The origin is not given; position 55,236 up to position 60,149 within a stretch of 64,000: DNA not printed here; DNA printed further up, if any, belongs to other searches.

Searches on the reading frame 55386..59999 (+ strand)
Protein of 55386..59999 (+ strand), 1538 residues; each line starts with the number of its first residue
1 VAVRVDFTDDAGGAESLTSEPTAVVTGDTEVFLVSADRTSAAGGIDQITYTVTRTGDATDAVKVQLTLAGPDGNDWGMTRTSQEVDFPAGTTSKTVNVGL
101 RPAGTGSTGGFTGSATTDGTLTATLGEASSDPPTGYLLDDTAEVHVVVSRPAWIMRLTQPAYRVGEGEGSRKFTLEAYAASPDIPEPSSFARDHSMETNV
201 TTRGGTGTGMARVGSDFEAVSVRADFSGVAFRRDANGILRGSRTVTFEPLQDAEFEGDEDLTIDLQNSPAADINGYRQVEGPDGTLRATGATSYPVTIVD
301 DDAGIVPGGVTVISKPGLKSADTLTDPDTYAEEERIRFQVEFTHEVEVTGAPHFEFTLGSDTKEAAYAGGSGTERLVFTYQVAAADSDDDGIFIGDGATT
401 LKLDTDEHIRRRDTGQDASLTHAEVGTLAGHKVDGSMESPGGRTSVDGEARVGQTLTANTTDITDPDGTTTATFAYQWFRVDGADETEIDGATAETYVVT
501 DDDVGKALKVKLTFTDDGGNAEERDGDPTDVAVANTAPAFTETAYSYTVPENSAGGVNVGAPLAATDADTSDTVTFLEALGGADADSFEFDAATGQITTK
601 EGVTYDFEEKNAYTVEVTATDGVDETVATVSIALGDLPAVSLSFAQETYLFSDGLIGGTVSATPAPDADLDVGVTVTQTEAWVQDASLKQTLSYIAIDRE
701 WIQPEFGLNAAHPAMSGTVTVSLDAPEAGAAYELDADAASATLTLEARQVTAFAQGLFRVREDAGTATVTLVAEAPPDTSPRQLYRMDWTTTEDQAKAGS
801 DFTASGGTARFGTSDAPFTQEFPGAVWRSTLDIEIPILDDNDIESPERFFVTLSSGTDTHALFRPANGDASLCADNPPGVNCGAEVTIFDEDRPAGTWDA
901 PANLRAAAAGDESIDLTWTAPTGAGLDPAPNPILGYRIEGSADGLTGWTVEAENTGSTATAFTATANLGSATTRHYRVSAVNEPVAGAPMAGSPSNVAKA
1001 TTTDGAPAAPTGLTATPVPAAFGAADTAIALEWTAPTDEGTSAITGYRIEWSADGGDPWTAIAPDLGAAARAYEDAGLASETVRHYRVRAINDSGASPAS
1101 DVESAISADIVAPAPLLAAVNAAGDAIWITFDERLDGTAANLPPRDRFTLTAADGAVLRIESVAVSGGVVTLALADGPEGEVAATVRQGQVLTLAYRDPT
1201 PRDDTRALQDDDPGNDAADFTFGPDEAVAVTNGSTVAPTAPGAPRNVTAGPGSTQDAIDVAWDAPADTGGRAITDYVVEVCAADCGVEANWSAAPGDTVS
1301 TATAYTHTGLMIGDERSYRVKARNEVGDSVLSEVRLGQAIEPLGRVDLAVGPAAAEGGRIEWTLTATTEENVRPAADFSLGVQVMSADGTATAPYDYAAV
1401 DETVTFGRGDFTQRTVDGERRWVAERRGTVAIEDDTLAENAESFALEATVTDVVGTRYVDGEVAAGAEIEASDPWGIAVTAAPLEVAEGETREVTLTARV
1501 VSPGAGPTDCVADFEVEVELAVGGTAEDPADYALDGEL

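Call 68: search_protein_families(library=pfam, proteins=[window:55386-59999:+], max_evalue=0.001)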
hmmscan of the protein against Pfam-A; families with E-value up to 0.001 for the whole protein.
window:55386-59999:+ (1538 aa): 6 families
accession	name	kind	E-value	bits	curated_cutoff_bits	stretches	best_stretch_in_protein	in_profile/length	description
PF00041.27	fn3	-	2.5e-21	76.1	25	2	1243-1333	2-79/84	Fibronectin type III domain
PF03160.20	Calx-beta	-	1.5e-11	44.8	27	1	749-865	6-108/119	Calx-beta domain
PF00028.23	Cadherin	-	6.5e-08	33.3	28.8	1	545-632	1-90/93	Cadherin domain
PF13753.12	SWM_repeat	-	7.2e-07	29.8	27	1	1114-1200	5-85/86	Putative flagellar system-associated repeat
PF25788.1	Ig_Rha78A_N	-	2.1e-06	28.4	27.4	0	1013-1103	4-97/105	Rha78A-like, N-terminal immunoglobulin domain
PF23197.1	IG_AIR9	-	0.00015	22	27.5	1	446-513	7-71/87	AIR9 A9 domain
